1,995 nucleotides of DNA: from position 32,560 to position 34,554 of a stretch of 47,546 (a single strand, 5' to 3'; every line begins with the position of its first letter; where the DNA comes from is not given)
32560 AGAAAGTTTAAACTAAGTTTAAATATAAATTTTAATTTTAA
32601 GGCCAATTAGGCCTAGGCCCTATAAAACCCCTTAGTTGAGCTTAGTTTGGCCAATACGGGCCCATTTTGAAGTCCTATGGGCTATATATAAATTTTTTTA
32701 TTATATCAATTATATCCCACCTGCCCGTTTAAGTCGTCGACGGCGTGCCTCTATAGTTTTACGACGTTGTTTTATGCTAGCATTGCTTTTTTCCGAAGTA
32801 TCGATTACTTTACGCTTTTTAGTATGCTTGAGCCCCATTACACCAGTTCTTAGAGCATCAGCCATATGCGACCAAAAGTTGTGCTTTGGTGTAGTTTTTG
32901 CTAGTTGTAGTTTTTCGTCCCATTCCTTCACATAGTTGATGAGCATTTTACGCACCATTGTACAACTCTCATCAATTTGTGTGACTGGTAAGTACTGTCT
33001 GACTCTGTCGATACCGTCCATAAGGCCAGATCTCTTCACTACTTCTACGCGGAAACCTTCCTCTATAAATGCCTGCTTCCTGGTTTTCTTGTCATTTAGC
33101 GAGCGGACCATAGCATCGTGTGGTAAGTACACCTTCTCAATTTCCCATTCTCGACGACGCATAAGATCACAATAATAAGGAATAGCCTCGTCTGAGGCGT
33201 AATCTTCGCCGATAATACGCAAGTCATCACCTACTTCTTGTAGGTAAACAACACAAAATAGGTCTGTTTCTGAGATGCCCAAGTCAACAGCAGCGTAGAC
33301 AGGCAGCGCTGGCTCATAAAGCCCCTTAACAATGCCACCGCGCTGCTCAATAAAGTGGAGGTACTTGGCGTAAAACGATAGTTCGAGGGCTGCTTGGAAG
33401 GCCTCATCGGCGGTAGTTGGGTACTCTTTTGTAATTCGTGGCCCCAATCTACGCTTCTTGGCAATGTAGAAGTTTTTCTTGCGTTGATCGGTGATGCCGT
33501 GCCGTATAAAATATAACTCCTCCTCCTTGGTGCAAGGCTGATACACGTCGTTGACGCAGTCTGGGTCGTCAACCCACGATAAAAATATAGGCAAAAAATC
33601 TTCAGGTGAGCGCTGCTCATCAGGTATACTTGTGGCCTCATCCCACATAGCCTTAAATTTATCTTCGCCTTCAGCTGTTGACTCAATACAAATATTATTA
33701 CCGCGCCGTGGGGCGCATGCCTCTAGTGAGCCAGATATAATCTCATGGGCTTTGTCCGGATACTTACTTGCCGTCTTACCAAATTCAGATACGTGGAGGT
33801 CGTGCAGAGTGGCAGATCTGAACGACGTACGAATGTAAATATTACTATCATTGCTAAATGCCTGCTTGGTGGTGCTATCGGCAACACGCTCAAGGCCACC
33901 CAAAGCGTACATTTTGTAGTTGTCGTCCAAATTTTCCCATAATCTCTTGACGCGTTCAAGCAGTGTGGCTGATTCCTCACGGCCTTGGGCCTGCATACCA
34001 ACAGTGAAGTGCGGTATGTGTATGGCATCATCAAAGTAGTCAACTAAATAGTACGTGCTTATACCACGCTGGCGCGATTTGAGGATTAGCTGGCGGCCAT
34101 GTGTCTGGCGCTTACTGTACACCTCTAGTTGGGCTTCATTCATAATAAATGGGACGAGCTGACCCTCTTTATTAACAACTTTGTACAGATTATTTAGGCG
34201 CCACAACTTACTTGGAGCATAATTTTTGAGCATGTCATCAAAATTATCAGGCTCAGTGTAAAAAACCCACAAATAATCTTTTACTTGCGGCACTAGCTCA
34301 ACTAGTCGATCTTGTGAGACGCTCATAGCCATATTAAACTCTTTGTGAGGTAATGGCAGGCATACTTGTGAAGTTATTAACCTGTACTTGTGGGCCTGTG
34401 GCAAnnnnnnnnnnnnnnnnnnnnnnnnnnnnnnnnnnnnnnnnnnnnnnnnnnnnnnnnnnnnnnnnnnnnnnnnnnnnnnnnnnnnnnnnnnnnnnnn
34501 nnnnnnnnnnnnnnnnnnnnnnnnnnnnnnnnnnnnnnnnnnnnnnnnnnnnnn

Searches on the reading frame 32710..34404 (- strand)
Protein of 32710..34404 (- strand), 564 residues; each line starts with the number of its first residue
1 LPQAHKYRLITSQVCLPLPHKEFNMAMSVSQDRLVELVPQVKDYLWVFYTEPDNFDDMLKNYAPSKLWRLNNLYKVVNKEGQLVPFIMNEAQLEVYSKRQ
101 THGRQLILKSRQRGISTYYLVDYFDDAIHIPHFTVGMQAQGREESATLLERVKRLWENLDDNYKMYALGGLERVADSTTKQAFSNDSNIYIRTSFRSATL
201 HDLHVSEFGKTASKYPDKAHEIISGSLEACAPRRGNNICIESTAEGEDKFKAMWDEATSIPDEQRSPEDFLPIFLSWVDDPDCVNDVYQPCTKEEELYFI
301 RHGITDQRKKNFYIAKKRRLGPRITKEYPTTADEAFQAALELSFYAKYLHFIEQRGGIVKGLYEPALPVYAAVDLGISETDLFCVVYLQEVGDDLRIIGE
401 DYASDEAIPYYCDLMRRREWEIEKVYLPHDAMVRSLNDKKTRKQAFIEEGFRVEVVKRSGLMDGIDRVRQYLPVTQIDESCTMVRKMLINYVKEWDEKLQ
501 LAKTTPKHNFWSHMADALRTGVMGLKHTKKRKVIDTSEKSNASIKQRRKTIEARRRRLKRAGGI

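Call 10: search_protein_families(library=phrogs, proteins=[window:32710-34404:-])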
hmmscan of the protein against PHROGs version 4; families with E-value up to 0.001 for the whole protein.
window:32710-34404:- (564 aa): 4 families
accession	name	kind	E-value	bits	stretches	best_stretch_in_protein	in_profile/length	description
phrog_26724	-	unknown function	6.4e-39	134.5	1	63-247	10-186/192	-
phrog_2472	-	unknown function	7.3e-27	95.6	1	269-523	39-306/324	-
phrog_2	-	head and packaging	8.3e-15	55.6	1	66-539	256-597/807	terminase large subunit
phrog_6672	-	head and packaging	0.00046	20.8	1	446-538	50-142/145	terminase large subunit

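Call 11: search_protein_families(library=pfam, proteins=[window:32710-34404:-])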
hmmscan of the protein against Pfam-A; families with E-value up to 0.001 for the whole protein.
window:32710-34404:- (564 aa): 0 families

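Call 15: find_related_loci(query=window:32710-34404:-, collection=viral_contigs, flank=6000)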
Query window:32710-34404:- (564 aa) in viral_contigs; peptide patterns used: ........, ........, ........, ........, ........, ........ (x = any residue, [..] = any of these).
No stretch of DNA in the collection matches any of the patterns.

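Call 17: find_homologous_proteins(query=window:32710-34404:-)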
Query window:32710-34404:- (564 aa): 3239 proteins with E <= 0.001 among 8000 candidates; the best 120 are listed.
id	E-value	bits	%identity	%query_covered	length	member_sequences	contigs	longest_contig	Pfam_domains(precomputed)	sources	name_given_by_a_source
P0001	0.0e+0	1244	100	96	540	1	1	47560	-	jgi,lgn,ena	-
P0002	0.0e+0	1081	86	96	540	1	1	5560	-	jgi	jgi:hypothetical protein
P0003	9.0e-253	858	69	96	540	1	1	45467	-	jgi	-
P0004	3.1e-244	830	67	96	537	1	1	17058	-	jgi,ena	-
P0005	5.3e-242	822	67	96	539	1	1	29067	-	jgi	jgi:hypothetical protein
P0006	8.3e-200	683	71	77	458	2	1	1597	-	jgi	-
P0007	2.1e-198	678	59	91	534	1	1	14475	-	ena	-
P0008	2.9e-197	675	59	89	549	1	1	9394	-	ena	-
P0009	3.1e-129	450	44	93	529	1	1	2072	-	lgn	-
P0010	6.0e-129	449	45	88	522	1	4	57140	-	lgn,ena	-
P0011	4.8e-126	440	43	87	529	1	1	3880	-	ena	-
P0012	3.1e-124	434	45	89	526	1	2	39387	-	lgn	-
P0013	3.9e-123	430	44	87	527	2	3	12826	-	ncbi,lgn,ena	-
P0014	5.2e-122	426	45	86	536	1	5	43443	-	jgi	jgi:hypothetical protein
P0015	7.7e-122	426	44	88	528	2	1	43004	-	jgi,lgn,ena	jgi:hypothetical protein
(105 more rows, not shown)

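Call 18: find_encoding_contigs(protein=P0002, flank=6000, max_places=3)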
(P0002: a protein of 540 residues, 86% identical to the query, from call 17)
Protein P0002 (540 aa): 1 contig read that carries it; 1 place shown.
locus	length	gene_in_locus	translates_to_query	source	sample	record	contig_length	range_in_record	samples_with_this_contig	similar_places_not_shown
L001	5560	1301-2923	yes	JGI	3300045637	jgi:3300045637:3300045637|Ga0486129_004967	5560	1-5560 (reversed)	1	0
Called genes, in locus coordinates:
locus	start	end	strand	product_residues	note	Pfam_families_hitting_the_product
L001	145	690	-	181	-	-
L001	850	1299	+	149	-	-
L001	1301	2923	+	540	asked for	-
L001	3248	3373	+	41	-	-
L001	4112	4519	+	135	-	-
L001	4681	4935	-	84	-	-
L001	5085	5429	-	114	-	-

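Call 19: find_encoding_contigs(protein=P0003, flank=6000, max_places=3)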
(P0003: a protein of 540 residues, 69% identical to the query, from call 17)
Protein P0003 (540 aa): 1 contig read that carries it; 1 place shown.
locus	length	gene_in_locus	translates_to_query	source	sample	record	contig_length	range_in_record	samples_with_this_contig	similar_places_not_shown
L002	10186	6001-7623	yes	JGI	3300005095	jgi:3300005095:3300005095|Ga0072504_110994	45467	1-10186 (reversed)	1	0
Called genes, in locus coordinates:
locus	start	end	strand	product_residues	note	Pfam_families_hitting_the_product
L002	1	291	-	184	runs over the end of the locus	-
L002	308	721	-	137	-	-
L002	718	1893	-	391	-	-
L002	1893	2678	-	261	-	-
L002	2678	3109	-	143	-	-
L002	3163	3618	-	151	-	-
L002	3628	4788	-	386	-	-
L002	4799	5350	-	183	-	-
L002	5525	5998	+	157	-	-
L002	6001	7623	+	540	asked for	-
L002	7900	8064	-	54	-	-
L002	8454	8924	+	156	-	-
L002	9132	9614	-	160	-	-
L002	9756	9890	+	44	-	-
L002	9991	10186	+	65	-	?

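Call 20: find_encoding_contigs(protein=P0004, flank=6000, max_places=3)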
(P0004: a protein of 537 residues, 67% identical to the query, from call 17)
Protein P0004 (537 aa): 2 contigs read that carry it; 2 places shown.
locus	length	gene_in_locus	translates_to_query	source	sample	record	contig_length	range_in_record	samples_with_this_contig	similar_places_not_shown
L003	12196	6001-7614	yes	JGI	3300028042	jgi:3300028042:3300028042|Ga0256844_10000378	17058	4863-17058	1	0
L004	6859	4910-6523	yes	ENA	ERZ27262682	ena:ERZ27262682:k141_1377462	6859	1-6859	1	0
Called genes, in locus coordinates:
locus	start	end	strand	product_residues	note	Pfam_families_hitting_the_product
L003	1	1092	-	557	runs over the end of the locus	-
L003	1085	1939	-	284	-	-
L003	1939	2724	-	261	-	-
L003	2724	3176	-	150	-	-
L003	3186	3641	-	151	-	-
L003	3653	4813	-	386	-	-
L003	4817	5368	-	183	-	-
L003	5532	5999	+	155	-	-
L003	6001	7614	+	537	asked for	-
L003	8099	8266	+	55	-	-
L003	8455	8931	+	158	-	-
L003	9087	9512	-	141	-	-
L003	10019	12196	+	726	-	?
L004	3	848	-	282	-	?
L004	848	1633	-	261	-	-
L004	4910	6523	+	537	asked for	-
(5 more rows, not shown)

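Call 21: find_encoding_contigs(protein=P0005, flank=6000, max_places=3)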
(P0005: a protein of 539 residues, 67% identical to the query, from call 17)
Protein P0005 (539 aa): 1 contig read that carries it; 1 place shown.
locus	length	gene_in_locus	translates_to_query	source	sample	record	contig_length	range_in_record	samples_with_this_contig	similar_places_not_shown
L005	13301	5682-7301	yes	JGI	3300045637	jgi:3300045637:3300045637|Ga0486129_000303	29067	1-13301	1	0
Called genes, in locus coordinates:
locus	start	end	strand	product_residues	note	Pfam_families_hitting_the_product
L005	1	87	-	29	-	?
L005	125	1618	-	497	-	-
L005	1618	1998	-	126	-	-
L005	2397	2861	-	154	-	-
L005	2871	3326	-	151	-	-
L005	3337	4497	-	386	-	-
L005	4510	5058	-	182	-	-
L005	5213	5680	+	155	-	-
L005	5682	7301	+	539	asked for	-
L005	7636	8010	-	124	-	-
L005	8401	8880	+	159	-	-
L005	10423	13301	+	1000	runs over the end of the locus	PF19263:DUF5906 (weak)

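Call 28: search_dna_similar(query=window:32710-34404:-, collection=phages, mode=protein, max_rows=25)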
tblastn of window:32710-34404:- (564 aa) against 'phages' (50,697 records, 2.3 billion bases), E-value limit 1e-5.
Records with a match: 591; places in all: 598; records where one place covers at least 80% of the query: 117.
Best place of each record, by identity: <60% 591.
By first word of the organism name: Vibrio 175; Stx2a-converting 83; Escherichia 78; Pseudomonas 46; Ralstonia 31; Pelagibacter 22; Caudoviricetes 13; Stx2-converting 12; Klebsiella 11; Burkholderia 10; and 41 more.
By host as written in the record: - 261; Pseudomonas aeruginosa 20; Candidatus Pelagibacter ubique HTCC1062 14; Vibrio cholerae 2095 9; Vibrio cyclitrophicus 7; Vibrio crassostreae 7; Escherichia coli K514 (EHEC) 7; Vibrio cholerae 7; and 161 more.
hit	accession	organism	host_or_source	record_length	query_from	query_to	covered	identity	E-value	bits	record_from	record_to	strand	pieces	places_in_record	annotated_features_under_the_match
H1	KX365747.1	Pseudoalteromonas phage PH1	Pseudoalteromonas marina mano4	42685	26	519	88%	42.1%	2e-114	380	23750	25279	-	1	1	hypothetical protein (x2)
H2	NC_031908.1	Pseudoalteromonas phage PH1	Pseudoalteromonas marina mano4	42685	26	519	88%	42.1%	2e-114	380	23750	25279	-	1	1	hypothetical protein | terminase small subunit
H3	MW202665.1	Caudoviricetes sp.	Manatee Spring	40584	62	528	83%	42.0%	1e-103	348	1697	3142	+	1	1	terminase large subunit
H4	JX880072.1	Vibrio phage VPMS1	Vibrio parahaemolyticus Ex-1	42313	24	519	88%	38.3%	7e-98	332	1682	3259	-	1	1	terminase large subunit | terminase small subunit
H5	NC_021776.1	Vibrio phage VPMS1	Vibrio parahaemolyticus Ex-1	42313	24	519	88%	38.3%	7e-98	332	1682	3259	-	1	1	terminase large subunit | terminase small subunit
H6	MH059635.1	Dickeya phage Amaethon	Dickeya dadantii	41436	26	519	88%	38.0%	4e-94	321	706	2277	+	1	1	terminase large subunit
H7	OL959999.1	Edwardsiella phage vB_EpP_ZHX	Edwardsiella piscicida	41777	26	533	90%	36.5%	1e-98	334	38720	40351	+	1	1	putative terminase large subunit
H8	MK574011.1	Edwardsiella phage ETP-1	Edwardsiella tarda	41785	26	533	90%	36.5%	1e-98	334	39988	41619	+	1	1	putative terminase large subunit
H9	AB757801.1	Edwardsiella phage IW-1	-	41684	26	519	88%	36.8%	2e-98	333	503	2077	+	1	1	putative terminase, large subunit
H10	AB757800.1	Edwardsiella phage KF-1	-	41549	26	519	88%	36.8%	2e-98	333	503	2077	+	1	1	putative terminase, large subunit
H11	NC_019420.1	Edwardsiella phage KF-1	-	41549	26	519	88%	36.8%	2e-98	333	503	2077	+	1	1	putative terminase, large subunit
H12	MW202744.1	Caudoviricetes sp.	Manatee Spring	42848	27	519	87%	35.9%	2e-89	307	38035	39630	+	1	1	terminase large subunit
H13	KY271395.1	Klebsiella phage 2b LV-2017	Klebsiella pneumoniae KH43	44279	66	564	88%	31.6%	4e-57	213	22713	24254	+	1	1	terminase large subunit | hypothetical protein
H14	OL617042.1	Flyfo siphovirus Tbat2_3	Pteropus tonganus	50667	32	519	87%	31.6%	5e-59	218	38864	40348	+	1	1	hypothetical protein | protein of unknown function DUF2280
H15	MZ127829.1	Sphingopyxis phage VSN-002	Sphingopyxis sp.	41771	57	523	83%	32.9%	6e-61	224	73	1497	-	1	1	terminase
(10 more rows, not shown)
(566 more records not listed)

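Call 30: find_encoding_contigs(protein=P0007, flank=5000, max_places=2)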
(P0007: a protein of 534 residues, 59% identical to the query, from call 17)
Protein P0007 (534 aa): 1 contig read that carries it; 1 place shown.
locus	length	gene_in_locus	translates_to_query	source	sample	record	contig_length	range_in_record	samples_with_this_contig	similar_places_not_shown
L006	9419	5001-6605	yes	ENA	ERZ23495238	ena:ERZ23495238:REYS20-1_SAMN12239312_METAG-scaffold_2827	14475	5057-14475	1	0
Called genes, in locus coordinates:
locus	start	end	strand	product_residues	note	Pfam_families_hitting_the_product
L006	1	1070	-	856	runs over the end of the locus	-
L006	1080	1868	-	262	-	-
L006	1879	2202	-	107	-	-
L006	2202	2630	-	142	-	-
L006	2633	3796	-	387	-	PF13252:Phage_capsid_3 (weak)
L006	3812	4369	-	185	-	-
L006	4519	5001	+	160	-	-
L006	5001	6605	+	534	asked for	-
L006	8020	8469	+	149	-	-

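Call 31: find_encoding_contigs(protein=P0008, flank=5000, max_places=2)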
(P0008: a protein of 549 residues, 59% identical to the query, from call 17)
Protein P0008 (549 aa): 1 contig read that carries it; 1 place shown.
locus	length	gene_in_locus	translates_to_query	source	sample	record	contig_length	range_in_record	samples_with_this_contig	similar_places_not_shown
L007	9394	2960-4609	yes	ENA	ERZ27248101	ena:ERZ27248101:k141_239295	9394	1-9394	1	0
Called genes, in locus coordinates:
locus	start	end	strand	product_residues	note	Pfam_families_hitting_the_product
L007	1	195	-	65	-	?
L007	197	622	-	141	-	-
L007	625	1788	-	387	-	PF13252:Phage_capsid_3 (faint)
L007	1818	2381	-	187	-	-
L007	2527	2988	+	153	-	-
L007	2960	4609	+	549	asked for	-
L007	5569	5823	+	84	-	-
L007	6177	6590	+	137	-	-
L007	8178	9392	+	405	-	?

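Call 32: find_encoding_contigs(protein=P0010, flank=5000, max_places=3)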
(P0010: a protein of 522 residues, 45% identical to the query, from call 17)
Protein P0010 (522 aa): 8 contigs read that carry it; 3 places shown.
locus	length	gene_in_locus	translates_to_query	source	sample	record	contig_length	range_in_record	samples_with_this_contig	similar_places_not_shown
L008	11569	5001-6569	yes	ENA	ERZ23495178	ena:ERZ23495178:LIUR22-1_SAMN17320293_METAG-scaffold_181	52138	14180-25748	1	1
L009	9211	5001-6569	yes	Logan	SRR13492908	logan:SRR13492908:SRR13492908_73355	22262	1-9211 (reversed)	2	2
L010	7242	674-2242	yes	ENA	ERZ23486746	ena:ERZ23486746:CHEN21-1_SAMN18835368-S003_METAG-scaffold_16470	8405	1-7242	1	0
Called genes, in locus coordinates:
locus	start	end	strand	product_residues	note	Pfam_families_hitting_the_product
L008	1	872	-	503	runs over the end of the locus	-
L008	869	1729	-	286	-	PF24175:SU10_adaptor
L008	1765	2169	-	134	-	-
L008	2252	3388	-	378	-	PF13252:Phage_capsid_3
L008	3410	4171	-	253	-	-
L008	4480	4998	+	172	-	-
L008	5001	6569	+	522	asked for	-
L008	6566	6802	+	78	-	-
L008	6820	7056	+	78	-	-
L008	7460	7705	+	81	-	-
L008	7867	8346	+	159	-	-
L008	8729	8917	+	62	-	-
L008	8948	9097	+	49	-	-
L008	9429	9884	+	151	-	-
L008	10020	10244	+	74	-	-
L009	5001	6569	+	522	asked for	-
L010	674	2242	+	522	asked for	-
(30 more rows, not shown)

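Call 39: get_annotated_region(hit=H7, flank=3000)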
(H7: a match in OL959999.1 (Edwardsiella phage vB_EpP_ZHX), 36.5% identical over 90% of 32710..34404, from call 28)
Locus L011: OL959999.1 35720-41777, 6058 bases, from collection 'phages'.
description: Edwardsiella phage vB_EpP_ZHX, complete genome.
organism: Edwardsiella phage vB_EpP_ZHX (NCBI taxid 2908616)
taxonomy: Viruses; Duplodnaviria; Heunggongvirae; Uroviricota; Caudoviricetes; Kafunavirus; Kafunavirus KF1
host: Edwardsiella piscicida; source: river; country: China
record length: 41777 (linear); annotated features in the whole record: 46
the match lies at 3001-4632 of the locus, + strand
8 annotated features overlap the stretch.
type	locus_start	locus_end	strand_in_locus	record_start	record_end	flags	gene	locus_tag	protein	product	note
CDS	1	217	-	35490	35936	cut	-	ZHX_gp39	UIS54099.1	hypothetical protein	hypothetical protein D877_gp46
CDS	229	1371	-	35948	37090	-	-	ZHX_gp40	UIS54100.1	putative major capsid protein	-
CDS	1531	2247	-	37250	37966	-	-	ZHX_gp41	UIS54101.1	hypothetical protein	hypothetical protein D877_gp48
CDS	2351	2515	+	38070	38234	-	-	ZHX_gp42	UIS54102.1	hypothetical protein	hypothetical protein ETP1_047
CDS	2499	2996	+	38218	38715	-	-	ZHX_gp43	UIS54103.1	putative terminase small subunit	-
CDS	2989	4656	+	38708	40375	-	-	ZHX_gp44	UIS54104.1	putative terminase large subunit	-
CDS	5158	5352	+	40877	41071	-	-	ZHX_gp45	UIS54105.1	hypothetical protein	hypothetical protein D877_gp04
CDS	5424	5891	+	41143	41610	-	-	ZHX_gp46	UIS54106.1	hypothetical protein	hypothetical protein ETP1_002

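Call 40: get_annotated_region(hit=H2, flank=4000)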
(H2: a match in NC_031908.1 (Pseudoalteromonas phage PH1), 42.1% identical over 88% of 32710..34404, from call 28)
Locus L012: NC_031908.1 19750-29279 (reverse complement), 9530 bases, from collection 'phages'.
description: Pseudoalteromonas phage PH1, complete genome.
organism: Pseudoalteromonas phage PH1 (NCBI taxid 1874540)
taxonomy: Viruses; Duplodnaviria; Heunggongvirae; Uroviricota; Caudoviricetes
host: Pseudoalteromonas marina mano4; source: -; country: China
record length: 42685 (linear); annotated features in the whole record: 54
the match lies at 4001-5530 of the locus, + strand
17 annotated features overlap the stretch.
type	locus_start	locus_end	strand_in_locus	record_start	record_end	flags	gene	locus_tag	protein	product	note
CDS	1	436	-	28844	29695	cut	-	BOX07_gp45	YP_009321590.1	structural protein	-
CDS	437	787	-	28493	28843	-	-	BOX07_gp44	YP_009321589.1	hypothetical protein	-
CDS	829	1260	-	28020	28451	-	-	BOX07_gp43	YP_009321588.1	Rz-like spanin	-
CDS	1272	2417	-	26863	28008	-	-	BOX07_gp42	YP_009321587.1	major head protein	-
CDS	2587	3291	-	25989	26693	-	-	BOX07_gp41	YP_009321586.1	hypothetical protein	-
CDS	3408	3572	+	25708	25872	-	-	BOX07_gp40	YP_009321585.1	hypothetical protein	-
CDS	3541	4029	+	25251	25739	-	-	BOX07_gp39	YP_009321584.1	terminase small subunit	-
CDS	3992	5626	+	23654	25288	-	-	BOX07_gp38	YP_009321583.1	hypothetical protein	-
CDS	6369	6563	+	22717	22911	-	-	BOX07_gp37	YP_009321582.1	hypothetical protein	-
CDS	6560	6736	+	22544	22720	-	-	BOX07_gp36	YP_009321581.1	hypothetical protein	-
CDS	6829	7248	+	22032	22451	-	-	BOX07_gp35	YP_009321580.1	hypothetical protein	-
CDS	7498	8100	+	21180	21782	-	-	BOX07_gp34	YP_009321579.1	hypothetical protein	-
CDS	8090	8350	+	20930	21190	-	-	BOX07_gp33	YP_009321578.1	hypothetical protein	-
CDS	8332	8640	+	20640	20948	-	-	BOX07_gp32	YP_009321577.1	hypothetical protein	-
CDS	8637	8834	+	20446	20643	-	-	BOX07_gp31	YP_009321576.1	hypothetical protein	-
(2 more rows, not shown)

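Call 51: get_annotated_region(hit=H6, flank=2500)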
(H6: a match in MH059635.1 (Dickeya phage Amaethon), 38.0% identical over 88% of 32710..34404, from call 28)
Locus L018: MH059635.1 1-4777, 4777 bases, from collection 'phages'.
description: Dickeya phage Amaethon, complete genome.
organism: Dickeya phage Amaethon (NCBI taxid 2163629)
taxonomy: Viruses; Duplodnaviria; Heunggongvirae; Uroviricota; Caudoviricetes
host: Dickeya dadantii; source: organic waste; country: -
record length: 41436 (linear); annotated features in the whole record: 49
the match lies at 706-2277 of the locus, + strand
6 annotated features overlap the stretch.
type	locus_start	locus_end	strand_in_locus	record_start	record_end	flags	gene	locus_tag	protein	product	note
CDS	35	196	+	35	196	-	-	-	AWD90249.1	hypothetical protein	-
CDS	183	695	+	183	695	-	-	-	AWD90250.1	terminase small subunit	-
CDS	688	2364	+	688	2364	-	-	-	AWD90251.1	terminase large subunit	-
CDS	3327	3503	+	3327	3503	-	-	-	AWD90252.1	hypothetical protein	-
CDS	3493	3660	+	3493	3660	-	-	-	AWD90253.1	hypothetical protein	-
CDS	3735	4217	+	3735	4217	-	-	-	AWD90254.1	hypothetical protein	-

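Call 52: get_annotated_region(hit=H3, flank=2500)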
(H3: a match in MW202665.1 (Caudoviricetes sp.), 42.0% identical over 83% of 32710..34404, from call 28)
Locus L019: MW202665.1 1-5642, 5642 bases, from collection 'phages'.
description: Podoviridae sp. isolate ctXG1253, complete genome.
organism: Caudoviricetes sp. (NCBI taxid 2832643)
taxonomy: Viruses; Duplodnaviria; Heunggongvirae; Uroviricota; Caudoviricetes
host: -; source: Manatee Spring; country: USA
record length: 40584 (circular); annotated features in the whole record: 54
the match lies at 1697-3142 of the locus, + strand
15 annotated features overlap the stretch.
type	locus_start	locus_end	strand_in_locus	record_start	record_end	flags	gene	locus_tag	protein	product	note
CDS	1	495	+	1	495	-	-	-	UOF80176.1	lysozyme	-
CDS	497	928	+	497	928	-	-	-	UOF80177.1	holin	-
CDS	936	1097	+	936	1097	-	-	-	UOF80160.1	head completion protein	-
CDS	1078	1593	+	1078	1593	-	-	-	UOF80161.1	terminase small subunit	-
CDS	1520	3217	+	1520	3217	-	-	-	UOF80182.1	terminase large subunit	-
CDS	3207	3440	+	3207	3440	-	-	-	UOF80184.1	hypothetical protein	-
CDS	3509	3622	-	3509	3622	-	-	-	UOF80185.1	glyceraldehyde-3-phosphate dehydrogenase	-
CDS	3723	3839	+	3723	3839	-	-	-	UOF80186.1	hypothetical protein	-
CDS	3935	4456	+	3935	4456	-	-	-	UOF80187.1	hypothetical protein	-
CDS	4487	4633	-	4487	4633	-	-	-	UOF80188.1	hypothetical protein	-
CDS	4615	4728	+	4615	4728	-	-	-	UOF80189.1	hypothetical protein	-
CDS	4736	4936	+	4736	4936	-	-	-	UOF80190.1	hypothetical protein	-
CDS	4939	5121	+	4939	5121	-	-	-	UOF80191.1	proline utilization transcription activatoR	-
CDS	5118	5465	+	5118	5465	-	-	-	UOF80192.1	hypothetical protein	-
CDS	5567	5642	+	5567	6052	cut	-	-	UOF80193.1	hypothetical protein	-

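Call 59: search_dna_similar(query=window:32710-34404:-, collection=phages, mode=protein, max_rows=60, max_evalue=1e-40)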
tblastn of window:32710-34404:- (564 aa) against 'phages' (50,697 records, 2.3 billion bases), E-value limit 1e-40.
Records with a match: 70; places in all: 70; records where one place covers at least 80% of the query: 69.
Best place of each record, by identity: <60% 70.
By first word of the organism name: Vibrio 13; Ralstonia 10; Pseudoalteromonas 5; Edwardsiella 5; Klebsiella 5; Pseudomonas 5; Erwinia 4; Enterobacter 3; Caudoviricetes 2; Cronobacter 2; and 14 more.
By host as written in the record: - 10; Vibrio cyclitrophicus 6; Ralstonia pseudosolanacearum I-31 (MT043) 5; Erwinia horticola 4; Pseudoalteromonas marina mano4 2; Vibrio parahaemolyticus Ex-1 2; Pseudoalteromonas atlantica 2; Ralstonia pseudosolanacearum 2; and 33 more.
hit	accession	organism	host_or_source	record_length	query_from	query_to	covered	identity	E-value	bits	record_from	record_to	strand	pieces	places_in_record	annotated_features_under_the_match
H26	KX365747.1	Pseudoalteromonas phage PH1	Pseudoalteromonas marina mano4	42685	26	519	88%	42.1%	2e-114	380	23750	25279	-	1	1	hypothetical protein (x2)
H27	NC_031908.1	Pseudoalteromonas phage PH1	Pseudoalteromonas marina mano4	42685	26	519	88%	42.1%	2e-114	380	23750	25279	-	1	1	hypothetical protein | terminase small subunit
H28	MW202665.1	Caudoviricetes sp.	Manatee Spring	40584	62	528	83%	42.0%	1e-103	348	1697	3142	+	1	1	terminase large subunit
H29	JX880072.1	Vibrio phage VPMS1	Vibrio parahaemolyticus Ex-1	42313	24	519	88%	38.3%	7e-98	332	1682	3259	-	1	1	terminase large subunit | terminase small subunit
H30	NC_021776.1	Vibrio phage VPMS1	Vibrio parahaemolyticus Ex-1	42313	24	519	88%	38.3%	7e-98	332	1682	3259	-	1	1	terminase large subunit | terminase small subunit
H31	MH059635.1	Dickeya phage Amaethon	Dickeya dadantii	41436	26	519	88%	38.0%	4e-94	321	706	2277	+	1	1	terminase large subunit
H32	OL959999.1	Edwardsiella phage vB_EpP_ZHX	Edwardsiella piscicida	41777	26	533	90%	36.5%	1e-98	334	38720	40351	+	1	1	putative terminase large subunit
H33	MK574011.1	Edwardsiella phage ETP-1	Edwardsiella tarda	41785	26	533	90%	36.5%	1e-98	334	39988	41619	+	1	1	putative terminase large subunit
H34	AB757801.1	Edwardsiella phage IW-1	-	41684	26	519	88%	36.8%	2e-98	333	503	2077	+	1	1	putative terminase, large subunit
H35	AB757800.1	Edwardsiella phage KF-1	-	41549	26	519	88%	36.8%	2e-98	333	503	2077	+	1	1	putative terminase, large subunit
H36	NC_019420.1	Edwardsiella phage KF-1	-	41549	26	519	88%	36.8%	2e-98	333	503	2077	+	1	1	putative terminase, large subunit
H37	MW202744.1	Caudoviricetes sp.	Manatee Spring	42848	27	519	87%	35.9%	2e-89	307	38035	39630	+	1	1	terminase large subunit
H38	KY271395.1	Klebsiella phage 2b LV-2017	Klebsiella pneumoniae KH43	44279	66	564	88%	31.6%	4e-57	213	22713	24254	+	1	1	terminase large subunit | hypothetical protein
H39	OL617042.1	Flyfo siphovirus Tbat2_3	Pteropus tonganus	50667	32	519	87%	31.6%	5e-59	218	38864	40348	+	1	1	hypothetical protein | protein of unknown function DUF2280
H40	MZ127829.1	Sphingopyxis phage VSN-002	Sphingopyxis sp.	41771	57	523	83%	32.9%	6e-61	224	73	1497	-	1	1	terminase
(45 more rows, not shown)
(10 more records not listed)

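Call 60: search_solved_structures(query=window:32710-34404:-, max_evalue=10)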
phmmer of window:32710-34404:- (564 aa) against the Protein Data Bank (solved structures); distinct sequences matched with E-value up to 10: 1.
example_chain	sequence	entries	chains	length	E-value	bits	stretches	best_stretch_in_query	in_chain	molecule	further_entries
3udf_A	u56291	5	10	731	0.082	14.7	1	150-239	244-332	Penicillin-binding protein 1a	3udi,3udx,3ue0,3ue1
